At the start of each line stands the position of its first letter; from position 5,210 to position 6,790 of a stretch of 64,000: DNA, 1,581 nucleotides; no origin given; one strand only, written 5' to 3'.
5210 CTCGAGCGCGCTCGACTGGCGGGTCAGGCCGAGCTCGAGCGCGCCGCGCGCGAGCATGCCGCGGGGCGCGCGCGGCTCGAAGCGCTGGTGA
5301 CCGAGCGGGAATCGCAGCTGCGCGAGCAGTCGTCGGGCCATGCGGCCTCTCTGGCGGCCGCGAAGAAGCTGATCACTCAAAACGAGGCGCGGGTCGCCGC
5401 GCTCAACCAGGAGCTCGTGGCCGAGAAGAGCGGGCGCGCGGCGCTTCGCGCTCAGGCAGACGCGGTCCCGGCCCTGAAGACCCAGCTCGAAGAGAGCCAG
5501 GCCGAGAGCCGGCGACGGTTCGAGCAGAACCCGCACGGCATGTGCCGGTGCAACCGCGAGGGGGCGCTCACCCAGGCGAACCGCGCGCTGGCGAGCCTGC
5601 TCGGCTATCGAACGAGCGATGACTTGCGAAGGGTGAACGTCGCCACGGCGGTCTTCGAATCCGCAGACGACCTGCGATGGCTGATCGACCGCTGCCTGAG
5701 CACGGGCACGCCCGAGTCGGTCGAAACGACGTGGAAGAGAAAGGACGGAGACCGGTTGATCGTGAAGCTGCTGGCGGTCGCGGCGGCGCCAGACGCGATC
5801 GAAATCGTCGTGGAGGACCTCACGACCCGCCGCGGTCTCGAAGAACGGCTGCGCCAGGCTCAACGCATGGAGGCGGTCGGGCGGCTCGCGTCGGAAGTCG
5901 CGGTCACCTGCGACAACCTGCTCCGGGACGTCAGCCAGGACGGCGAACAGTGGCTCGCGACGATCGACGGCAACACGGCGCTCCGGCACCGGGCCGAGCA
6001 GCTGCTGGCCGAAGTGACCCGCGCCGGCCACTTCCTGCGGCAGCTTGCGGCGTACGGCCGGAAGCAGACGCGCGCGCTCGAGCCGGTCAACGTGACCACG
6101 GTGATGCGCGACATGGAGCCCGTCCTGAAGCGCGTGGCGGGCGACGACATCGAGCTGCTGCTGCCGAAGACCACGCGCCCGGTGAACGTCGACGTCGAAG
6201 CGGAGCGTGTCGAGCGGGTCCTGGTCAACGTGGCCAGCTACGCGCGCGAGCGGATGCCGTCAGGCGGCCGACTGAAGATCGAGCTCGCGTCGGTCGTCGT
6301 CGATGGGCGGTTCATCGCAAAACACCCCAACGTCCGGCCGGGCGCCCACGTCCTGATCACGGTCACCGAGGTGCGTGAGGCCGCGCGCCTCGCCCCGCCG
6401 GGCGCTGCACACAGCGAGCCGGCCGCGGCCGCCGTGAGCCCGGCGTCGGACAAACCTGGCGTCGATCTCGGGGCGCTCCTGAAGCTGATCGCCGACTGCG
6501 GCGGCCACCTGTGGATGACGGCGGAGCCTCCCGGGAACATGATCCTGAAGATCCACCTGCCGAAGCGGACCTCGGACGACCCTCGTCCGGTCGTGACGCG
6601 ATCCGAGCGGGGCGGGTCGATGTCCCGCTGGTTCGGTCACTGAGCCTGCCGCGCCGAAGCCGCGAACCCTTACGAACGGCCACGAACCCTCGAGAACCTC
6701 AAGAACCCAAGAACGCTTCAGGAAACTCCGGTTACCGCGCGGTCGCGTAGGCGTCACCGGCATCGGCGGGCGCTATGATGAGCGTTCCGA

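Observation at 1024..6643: Giant receiver / pseudo-receiver / >1000-aa coiled coil / PAS / catalytically degenerate kinase-like protein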

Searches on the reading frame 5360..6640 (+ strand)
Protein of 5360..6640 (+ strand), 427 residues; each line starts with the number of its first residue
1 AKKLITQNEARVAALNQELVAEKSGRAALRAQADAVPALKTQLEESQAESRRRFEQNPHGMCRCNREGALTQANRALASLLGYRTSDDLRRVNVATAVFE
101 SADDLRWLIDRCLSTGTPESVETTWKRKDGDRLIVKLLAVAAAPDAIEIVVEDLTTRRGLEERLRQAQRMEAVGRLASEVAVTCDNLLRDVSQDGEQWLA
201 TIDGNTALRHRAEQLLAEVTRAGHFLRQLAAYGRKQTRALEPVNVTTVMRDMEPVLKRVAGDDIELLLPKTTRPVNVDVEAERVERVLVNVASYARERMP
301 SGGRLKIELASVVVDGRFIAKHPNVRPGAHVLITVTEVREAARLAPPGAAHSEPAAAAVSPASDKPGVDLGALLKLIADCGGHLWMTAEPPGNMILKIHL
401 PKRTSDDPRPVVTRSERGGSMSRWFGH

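Call 8: search_protein_families(library=pfam, max_evalue=1, proteins=[window:5360-6640:+])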
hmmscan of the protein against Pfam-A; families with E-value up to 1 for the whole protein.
seq(427 aa): 5 families
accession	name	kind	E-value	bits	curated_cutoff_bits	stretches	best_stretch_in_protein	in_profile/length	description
PF13426.13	PAS_9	-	5.2e-05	23.9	27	1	58-142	1-84/103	PAS domain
PF00989.32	PAS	-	5.7e-05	23.5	22.6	1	51-139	4-93/113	PAS fold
PF13188.13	PAS_8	-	9.5e-05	22.6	21.8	1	54-97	7-50/65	PAS domain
PF08448.16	PAS_4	-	0.027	15.1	23.1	1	54-158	1-109/110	PAS fold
PF23246.1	CC_CDK5RAP2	-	0.57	10.8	27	0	27-54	88-115/125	CDK5 regulatory subunit-associated protein 2-like, coiled coil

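Call 10: find_homologous_proteins(query=window:5360-6640:+)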
Query seq(427 aa) (427 aa): 522 proteins with E <= 0.001 among 8000 candidates; the best 120 are listed.
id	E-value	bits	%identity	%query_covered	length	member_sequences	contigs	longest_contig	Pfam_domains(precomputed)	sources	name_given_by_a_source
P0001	2.0e-183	628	82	83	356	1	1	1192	-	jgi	-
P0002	7.0e-176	603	68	98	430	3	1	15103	-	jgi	jgi:nitrogen-specific signal transduction histidine kinase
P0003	5.5e-174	597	66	99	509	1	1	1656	-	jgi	jgi:hypothetical protein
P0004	1.5e-168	579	64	99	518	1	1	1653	-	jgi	jgi:PAS domain S-box-containing protein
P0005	3.0e-168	578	64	98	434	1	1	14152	PF13188.14,PF00989.32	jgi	jgi:PAS domain S-box-containing protein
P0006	5.6e-167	574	65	99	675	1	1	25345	PF13188.14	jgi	jgi:PAS domain S-box-containing protein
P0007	5.4e-163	561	63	100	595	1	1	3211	-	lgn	-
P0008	6.4e-163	560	63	99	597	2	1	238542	PF13426.14,PF13188.14,PF26052.1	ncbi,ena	-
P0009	2.6e-162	558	62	100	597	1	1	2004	PF13188.14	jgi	jgi:PAS domain S-box-containing protein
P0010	8.3e-162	557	65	97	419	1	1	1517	PF13188.14,PF08448.17,PF00989.32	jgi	jgi:PAS domain S-box-containing protein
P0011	9.2e-161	553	64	97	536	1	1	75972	-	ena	-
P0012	3.5e-160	551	62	100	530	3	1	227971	PF13188.14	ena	-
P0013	7.5e-160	550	62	100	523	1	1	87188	PF13188.14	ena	-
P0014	1.7e-157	543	62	99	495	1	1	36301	-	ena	-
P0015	1.2e-154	533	62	96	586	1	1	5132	-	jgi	jgi:PAS domain S-box-containing protein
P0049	2.9e-134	466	55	96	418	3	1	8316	-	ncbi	ncbi:MAG: PAS domain S-box protein [Vicinamibacterales bacterium]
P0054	1.8e-132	460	55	92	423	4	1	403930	PF13426.14,PF00989.32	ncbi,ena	-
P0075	3.5e-128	446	55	93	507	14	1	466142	-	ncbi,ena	-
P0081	2.9e-126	440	53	97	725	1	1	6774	-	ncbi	ncbi:MAG: hypothetical protein ABIQ52_09285 [Vicinamibacterales bacterium]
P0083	5.2e-126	439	53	96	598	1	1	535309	-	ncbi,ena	-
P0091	2.6e-125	437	59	89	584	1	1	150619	-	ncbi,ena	-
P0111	1.4e-122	428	55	86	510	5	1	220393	-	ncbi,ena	-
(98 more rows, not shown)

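Call 14: find_related_loci(query=A1, collection=genome_contigs, flank=10000)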
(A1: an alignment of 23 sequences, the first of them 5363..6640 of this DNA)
Query A1 (426 aa) in genome_contigs; peptide patterns used: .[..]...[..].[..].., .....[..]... (x = any residue, [..] = any of these).
199 stretches matched a pattern; 78 encode a relative of the query (tblastn E <= 1e-3); 77 distinct loci.
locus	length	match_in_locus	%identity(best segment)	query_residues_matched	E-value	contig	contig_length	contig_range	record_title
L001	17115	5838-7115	95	1-426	0e+0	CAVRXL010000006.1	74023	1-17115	MAG: uncultured Acidobacteriota bacterium isolate MFD06229.bin.1.246 genome assembly, contig: contig_16111, whole genome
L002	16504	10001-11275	84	1-426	0e+0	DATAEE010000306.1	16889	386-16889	MAG TPA_asm: Vicinamibacterales bacterium isolate SMAG_U6769 k141_1146648, whole genome shotgun sequence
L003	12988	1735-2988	68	8-426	0e+0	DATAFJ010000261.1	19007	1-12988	MAG TPA_asm: Vicinamibacterales bacterium isolate SMAG_U6800 k141_3130491, whole genome shotgun sequence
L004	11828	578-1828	65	13-426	2e-176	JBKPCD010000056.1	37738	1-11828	MAG: Acidobacteriota bacterium isolate GB_EKS_MAG_00061 GB_EKS_000001610964, whole genome shotgun sequence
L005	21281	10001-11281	62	4-426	6e-174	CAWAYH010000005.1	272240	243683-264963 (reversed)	MAG: uncultured Acidobacteriota bacterium isolate MFD06229.bin.2.115 genome assembly, contig: contig_17301, whole genome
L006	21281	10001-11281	63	4-426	1e-173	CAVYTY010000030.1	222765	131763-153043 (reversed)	MAG: uncultured Acidobacteriota bacterium isolate MFD05567.bin.2.47 genome assembly, contig: contig_97063, whole genome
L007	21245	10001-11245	65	13-426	3e-170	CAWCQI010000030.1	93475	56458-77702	MAG: uncultured Acidobacteriota bacterium isolate MFD05176.bin.2.32 genome assembly, contig: contig_51480, whole genome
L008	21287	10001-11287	62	1-426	3e-170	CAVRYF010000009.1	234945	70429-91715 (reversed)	MAG: uncultured Acidobacteriota bacterium isolate MFD02242.bin.2.257 genome assembly, contig: contig_17358, whole genome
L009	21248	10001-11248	65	13-426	9e-170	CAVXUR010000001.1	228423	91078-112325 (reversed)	MAG: uncultured Acidobacteriota bacterium isolate MFD05747.bin.3.242 genome assembly, contig: contig_14966, whole genome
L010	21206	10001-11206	64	27-426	5e-168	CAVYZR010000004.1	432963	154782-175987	MAG: uncultured Acidobacteriota bacterium isolate MFD02242.bin.1.228 genome assembly, contig: contig_2291, whole genome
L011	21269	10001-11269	61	8-426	5e-168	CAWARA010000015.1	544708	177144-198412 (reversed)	MAG: uncultured Acidobacteriota bacterium isolate MFD02840.bin.2.141 genome assembly, contig: contig_2627, whole genome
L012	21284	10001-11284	62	1-426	6e-171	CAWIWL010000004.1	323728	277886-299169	MAG: uncultured Acidobacteriota bacterium isolate MFD04850.bin.1.225 genome assembly, contig: contig_122890, whole genom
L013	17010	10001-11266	61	8-425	2e-162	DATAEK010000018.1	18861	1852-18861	MAG TPA_asm: Vicinamibacterales bacterium isolate SMAG_U6775 k141_3560297, whole genome shotgun sequence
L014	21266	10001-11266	59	4-424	3e-159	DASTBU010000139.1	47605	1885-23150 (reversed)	MAG TPA_asm: Vicinamibacterales bacterium isolate SMAG_U774 k141_1559459, whole genome shotgun sequence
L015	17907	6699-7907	61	27-426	4e-158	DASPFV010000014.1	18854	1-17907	MAG TPA_asm: Vicinamibacterales bacterium isolate SMAG_U16434 k141_1000718, whole genome shotgun sequence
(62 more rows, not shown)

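Call 29: predict_structure(alignment_id=A1)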
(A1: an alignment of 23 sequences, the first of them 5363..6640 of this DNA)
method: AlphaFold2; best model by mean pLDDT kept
length: 426 residues; sequences in the alignment: 23
mean_pLDDT: 74.4   pTM: 0.53
mean pLDDT of the five models: 74.4, 71.1, 69.9, 67.4, 66.6
residues with pLDDT >= 90: 37; 70-90: 252; 50-70: 92; < 50: 45
segments of 3 or more residues with pLDDT < 50: 342-364, 405-426
pLDDT, mean of each block of 10 residues (from residue 1): 71 74 71 78 79 68 90 91 90 84 87 87 87 89 89 82 75 67 62 63 68 69 65 63 85 89 83 80 88 85 88 81 81 82 43 37 55 83 78 84 50 28 31
secondary structure, 60 per line:
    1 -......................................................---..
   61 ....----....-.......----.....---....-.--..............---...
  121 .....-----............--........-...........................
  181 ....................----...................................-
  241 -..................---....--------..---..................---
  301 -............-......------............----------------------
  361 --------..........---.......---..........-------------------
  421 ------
elements in order: H2-55 E59-64 E69-72 H74-80 H85-89 H93-96 H101-114 E118-125 E131-142 E145-152 H154-200 H205-239 H244-259 E263-266 H280-297 E302-313 H315-320 E327-338 H369-378 E382-388 E392-401

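Call 33: fold_search(model_id=the predicted structure, library=pdb)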
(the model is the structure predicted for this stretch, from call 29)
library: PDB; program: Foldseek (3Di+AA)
matches with E <= 10: 1368; with E <= 0.001: 369
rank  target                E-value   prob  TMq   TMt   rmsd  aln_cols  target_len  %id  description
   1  8a52_A                1.1e-12  1.00  0.28  0.32  20.8       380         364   15  Crystal structure of a chimeric LOV-Histidine kinase SB2F1 (asymmetrical variant, trigonal form with long c-axis) (released 2023-12-27)
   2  4gcz_A                1.5e-12  1.00  0.26  0.30  17.4       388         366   13  Structure of a blue-light photoreceptor (released 2013-06-19)
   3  8a7h_A                2.4e-12  1.00  0.28  0.32  20.3       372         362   16  Crystal structure of a chimeric LOV-Histidine kinase SB2F1-I66R mutant (light state; asymmetrical variant, trigonal fo (released 2024-01-10)
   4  4gcz_B                2.9e-12  1.00  0.25  0.28  21.8       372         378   14  Structure of a blue-light photoreceptor (released 2013-06-19)
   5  8a7f_B                4.0e-12  1.00  0.29  0.33  20.2       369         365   16  Crystal structure of a chimeric LOV-Histidine kinase SB2F1-I66R mutant (asymmetrical variant, trigonal form with long  (released 2024-01-10)
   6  9a5d_A                8.0e-12  1.00  0.27  0.20  21.2       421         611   13  Integrative model of WALK-YYCH by crosslinking MS and deep learning (released 2024-09-18)
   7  8a7f_A                1.1e-11  1.00  0.25  0.29  20.6       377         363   18  Crystal structure of a chimeric LOV-Histidine kinase SB2F1-I66R mutant (asymmetrical variant, trigonal form with long  (released 2024-01-10)
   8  8f5z_B                2.2e-11  1.00  0.26  0.14  23.7       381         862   14  Composite map of CryoEM structure of Arabidopsis thaliana phytochrome A (released 2023-06-28)
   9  8a6x_B                2.6e-11  1.00  0.28  0.32  20.2       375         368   16  Crystal structure of a chimeric LOV-Histidine kinase SB2F1 (asymmetrical variant, trigonal form with long c axis) (released 2024-01-10)
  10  8a3u                  3.6e-11  1.00  0.27  0.31  20.2       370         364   16  Crystal structure of a chimeric LOV-Histidine kinase SB2F1 (symmetrical variant, trigonal form with short c-axis) (released 2023-12-20)
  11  8f5z_A                4.1e-11  1.00  0.26  0.14  25.5       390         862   14  Composite map of CryoEM structure of Arabidopsis thaliana phytochrome A (released 2023-06-28)
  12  8isj_A                5.6e-11  1.00  0.24  0.13  25.6       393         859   13  Pr conformer of Arabidopsis thaliana phytochrome A - AtphyA-Pr (released 2023-08-09)
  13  8isj_B                8.2e-11  1.00  0.26  0.14  23.3       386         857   13  Pr conformer of Arabidopsis thaliana phytochrome A - AtphyA-Pr (released 2023-08-09)
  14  4i5s_B                1.4e-10  1.00  0.25  0.27  19.8       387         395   16  Structure and function of sensor histidine kinase (released 2013-03-27)
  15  7rzw_B                1.8e-10  1.00  0.24  0.13  25.1       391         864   13  CryoEM structure of Arabidopsis thaliana phytochrome B (released 2022-04-13)
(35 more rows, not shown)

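Call 63: search_protein_representatives(alignment_id=A1)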
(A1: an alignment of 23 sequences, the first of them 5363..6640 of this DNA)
Query: 23 sequences, 562 profile positions. Proteins with E-value up to 0.001 (for the whole library): 224004; up to 1e-10: 125601; up to 1e-30: 20564. The best 150 are listed.
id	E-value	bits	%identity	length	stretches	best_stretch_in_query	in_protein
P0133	2.0e-247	838.5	-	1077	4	5-561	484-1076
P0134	1.8e-246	835.4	-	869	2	9-562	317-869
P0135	1.1e-235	799.8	-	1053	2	4-562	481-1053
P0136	7.5e-232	787.1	-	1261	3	14-562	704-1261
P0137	6.0e-230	780.8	-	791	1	4-561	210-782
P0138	2.5e-225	765.6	-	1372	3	14-561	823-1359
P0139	3.3e-225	765.2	-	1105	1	9-561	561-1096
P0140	6.7e-225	764.2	-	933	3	4-562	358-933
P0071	5.5e-221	751.2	-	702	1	8-562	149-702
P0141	6.3e-220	747.7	-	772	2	172-561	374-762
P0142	1.3e-216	736.8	-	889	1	24-562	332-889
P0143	4.3e-215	731.8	-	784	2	4-562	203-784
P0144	7.9e-213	724.3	-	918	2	10-562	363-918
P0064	3.5e-212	722.2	-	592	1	12-562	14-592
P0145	2.9e-208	709.2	-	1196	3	6-561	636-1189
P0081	1.2e-206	703.9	-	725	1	7-561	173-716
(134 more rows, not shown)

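Call 73: list_cluster_members(proteins=[P0008, P0054, P0075, P0083, P0091, P0111, P0049, P0081])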
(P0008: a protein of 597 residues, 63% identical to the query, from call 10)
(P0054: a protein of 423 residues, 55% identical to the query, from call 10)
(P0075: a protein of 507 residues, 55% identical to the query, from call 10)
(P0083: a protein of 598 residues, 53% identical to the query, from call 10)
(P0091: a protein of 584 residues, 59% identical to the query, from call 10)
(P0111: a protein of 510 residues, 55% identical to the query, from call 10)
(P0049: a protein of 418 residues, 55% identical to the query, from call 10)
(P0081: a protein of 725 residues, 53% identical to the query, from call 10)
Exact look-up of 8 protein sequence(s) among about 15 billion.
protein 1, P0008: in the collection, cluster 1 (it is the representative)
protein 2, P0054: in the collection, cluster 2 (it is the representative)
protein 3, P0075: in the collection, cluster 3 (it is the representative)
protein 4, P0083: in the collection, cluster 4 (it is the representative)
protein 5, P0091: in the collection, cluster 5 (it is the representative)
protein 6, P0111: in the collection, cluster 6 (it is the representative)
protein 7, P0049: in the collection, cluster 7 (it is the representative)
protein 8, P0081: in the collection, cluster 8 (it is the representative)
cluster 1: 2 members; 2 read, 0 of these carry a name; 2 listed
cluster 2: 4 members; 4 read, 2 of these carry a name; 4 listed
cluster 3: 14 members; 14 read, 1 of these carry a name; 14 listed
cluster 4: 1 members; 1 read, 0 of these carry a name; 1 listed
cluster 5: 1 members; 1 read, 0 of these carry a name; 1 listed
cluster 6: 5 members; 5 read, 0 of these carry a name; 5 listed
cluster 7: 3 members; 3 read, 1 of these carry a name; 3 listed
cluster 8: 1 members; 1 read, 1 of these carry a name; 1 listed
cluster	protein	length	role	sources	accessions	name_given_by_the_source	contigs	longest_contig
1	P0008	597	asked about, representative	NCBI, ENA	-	-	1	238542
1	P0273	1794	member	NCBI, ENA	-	-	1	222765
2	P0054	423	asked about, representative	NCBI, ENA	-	-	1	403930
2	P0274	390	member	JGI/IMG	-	PAS domain S-box-containing protein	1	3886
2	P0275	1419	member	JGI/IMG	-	PAS domain S-box-containing protein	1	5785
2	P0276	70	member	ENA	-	-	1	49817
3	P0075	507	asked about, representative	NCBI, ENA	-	-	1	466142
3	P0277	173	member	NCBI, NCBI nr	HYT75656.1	MAG TPA: hypothetical protein VEL79_12955, partial [Vicinamibacterales bacterium] | hypothetical protein [Vicinamibacterales bacterium]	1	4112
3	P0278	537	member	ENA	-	-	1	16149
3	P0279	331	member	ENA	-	-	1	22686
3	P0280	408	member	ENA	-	-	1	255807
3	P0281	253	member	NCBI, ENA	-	-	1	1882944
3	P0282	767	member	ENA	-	-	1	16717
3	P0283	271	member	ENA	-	-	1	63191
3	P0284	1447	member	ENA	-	-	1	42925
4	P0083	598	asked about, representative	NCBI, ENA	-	-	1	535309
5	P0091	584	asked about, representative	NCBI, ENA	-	-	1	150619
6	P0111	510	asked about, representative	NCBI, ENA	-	-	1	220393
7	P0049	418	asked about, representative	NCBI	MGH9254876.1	MAG: PAS domain S-box protein [Vicinamibacterales bacterium]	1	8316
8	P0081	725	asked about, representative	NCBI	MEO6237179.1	MAG: hypothetical protein ABIQ52_09285 [Vicinamibacterales bacterium]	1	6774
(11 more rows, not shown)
